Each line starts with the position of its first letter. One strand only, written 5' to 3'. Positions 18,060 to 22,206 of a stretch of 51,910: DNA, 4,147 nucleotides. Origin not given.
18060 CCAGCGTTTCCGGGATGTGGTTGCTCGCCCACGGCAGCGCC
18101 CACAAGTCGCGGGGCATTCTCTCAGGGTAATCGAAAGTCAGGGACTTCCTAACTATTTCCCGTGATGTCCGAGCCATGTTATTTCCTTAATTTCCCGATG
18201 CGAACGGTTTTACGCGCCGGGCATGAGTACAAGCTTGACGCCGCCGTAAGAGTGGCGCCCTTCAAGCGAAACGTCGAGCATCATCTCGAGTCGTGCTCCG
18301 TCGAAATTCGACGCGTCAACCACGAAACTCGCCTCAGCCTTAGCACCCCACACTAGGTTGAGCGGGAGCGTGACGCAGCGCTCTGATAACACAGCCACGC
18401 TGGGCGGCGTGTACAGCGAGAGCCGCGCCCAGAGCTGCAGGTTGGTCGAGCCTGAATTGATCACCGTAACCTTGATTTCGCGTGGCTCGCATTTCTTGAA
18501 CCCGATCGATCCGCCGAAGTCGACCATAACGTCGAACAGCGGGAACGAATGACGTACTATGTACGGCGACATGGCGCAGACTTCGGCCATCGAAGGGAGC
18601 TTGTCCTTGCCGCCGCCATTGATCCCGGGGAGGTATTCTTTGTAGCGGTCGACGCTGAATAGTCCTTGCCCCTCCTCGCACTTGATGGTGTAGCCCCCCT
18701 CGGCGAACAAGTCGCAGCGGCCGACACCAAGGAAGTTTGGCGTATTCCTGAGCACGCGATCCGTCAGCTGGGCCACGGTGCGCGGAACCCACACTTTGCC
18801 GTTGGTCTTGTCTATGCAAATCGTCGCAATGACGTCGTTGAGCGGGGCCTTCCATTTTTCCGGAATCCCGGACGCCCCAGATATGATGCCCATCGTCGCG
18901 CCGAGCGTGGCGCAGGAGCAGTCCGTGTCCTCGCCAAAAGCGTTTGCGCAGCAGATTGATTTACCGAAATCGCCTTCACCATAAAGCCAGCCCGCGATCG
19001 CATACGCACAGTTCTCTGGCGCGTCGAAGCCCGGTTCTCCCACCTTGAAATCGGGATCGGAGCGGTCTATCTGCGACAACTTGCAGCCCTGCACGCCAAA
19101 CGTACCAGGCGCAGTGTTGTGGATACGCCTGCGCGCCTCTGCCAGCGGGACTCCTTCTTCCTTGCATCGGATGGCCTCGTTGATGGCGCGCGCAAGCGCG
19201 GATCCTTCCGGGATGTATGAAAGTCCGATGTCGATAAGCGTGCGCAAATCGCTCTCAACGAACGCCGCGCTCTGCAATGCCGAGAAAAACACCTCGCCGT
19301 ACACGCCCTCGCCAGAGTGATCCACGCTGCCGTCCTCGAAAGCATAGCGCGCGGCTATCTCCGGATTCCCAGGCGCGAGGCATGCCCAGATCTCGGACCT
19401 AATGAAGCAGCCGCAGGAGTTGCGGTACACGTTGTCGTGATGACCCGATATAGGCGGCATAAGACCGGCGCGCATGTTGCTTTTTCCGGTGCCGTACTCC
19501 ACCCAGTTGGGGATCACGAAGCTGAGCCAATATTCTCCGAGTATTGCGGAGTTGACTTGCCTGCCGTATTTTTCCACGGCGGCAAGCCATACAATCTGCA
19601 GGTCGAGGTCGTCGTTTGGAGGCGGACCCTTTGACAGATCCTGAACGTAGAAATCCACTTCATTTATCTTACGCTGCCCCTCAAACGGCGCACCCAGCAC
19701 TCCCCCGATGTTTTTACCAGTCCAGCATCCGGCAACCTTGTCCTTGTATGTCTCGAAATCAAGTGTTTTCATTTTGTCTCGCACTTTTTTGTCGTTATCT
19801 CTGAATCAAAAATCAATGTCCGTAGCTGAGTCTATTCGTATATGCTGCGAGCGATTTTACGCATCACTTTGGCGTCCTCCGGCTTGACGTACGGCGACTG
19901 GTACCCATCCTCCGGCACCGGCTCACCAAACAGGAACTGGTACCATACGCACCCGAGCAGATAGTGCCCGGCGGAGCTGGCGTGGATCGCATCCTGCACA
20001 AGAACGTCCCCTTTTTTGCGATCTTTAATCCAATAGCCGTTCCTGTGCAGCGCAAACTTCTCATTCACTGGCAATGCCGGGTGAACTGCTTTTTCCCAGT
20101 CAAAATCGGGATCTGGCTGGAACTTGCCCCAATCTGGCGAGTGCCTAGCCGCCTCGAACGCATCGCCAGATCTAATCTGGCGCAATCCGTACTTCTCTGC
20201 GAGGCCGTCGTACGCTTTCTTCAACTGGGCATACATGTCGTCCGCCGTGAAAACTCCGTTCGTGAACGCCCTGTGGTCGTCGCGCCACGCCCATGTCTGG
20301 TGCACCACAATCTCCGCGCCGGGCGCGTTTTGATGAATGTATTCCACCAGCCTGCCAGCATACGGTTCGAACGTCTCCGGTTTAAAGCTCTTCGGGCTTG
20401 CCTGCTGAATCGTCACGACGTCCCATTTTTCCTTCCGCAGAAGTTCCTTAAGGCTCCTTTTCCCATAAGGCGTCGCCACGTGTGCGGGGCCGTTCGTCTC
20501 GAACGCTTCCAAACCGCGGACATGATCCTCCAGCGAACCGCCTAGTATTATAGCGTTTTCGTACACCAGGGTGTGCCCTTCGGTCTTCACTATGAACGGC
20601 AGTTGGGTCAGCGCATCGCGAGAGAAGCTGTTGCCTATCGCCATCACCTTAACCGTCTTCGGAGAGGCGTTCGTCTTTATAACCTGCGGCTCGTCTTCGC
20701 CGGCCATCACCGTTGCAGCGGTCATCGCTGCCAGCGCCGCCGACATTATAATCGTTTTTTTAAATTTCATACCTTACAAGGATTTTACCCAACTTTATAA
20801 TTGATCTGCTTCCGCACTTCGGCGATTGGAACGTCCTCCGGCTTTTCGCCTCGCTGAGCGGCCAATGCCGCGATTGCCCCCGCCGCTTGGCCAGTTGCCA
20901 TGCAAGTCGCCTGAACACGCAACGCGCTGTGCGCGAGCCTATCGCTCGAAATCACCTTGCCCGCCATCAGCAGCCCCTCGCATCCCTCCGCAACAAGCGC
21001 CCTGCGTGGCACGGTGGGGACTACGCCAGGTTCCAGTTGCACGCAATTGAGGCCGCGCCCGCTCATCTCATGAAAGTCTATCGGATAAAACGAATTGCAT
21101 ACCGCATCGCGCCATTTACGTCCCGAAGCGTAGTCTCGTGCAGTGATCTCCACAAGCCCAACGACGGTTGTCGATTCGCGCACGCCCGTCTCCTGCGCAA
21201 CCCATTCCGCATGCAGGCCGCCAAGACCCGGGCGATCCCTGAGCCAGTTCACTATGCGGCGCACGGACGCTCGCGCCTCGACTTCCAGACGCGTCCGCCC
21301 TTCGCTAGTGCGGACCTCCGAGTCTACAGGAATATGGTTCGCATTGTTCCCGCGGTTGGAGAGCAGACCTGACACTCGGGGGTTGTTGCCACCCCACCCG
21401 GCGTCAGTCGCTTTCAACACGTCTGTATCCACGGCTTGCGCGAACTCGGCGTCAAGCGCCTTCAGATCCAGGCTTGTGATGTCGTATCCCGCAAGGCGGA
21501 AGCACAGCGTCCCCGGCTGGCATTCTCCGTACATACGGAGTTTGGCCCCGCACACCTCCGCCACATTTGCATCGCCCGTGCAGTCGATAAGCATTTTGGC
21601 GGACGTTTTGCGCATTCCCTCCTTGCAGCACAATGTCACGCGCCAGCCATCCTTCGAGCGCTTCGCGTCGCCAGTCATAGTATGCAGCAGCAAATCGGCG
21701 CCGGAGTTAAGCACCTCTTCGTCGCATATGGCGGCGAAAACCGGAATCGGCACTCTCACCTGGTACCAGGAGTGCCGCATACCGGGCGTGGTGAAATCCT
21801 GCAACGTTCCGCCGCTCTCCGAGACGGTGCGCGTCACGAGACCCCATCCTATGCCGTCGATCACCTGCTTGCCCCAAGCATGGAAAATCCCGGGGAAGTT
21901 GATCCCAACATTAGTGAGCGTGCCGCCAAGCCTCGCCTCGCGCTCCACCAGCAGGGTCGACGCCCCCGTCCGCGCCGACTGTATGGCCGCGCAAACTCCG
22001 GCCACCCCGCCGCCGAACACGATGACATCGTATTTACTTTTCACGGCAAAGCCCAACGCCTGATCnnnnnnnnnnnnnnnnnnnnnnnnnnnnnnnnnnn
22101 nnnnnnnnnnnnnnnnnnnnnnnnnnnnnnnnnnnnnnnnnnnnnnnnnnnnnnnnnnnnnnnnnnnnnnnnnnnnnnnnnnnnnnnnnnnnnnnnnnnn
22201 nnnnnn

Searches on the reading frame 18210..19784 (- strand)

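Call 43: search_protein_families(library=pfam, proteins=[window:18210-19784:-], max_evalue=0.00001)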
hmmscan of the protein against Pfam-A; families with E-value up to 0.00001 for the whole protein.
window:18210-19784:- (524 aa): 1 family
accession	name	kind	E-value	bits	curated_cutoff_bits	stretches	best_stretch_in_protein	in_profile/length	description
PF03747.19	ADP_ribosyl_GH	-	4.1e-37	128.9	26.2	1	19-309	1-286/287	ADP-ribosylglycohydrolase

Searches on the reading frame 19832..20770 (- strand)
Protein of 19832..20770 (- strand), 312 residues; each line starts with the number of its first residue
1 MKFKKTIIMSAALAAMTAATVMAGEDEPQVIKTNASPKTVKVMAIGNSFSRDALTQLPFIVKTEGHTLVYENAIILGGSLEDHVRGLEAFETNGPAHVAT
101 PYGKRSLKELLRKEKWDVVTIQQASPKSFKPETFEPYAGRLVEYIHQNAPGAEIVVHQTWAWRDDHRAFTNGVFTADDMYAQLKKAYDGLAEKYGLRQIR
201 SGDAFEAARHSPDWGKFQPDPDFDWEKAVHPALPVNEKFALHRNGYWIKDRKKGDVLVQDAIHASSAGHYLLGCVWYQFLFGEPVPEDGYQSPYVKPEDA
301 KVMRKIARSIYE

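Call 43: search_protein_families(library=pfam, proteins=[window:19832-20770:-], max_evalue=0.00001)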
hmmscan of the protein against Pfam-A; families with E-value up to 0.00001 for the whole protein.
window:19832-20770:- (312 aa): 1 family
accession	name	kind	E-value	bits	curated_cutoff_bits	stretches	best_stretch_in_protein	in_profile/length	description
PF16227.11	DUF4886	-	1.1e-38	133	26.7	2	41-212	1-183/242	Domain of unknown function (DUF4886)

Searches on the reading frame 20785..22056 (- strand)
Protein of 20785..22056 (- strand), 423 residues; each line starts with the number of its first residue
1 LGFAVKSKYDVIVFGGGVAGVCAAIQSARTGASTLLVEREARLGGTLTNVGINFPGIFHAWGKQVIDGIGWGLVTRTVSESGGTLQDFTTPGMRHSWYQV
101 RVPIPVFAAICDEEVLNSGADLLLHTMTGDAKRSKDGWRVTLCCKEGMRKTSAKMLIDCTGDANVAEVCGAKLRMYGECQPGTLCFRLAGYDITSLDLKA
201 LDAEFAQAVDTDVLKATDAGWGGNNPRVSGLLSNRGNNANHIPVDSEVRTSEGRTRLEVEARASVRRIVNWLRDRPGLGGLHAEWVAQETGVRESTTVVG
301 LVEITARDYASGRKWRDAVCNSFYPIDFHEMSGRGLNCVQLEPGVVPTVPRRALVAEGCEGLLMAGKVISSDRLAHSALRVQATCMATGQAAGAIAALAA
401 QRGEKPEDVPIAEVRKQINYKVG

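Call 43: search_protein_families(library=pfam, proteins=[window:20785-22056:-], max_evalue=0.00001)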
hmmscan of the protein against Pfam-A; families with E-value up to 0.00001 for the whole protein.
window:20785-22056:- (423 aa): 3 families
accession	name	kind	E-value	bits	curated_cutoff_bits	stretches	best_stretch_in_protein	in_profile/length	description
PF12831.13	FAD_oxidored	-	6.5e-85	286.4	27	1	10-417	1-415/416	FAD dependent oxidoreductase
PF00890.30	FAD_binding_2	-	2.5e-06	27.4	20.4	1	10-48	1-39/414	FAD binding domain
PF01134.28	GIDA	-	3.1e-06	26.9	22.1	1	10-82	1-60/391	Glucose inhibited division protein A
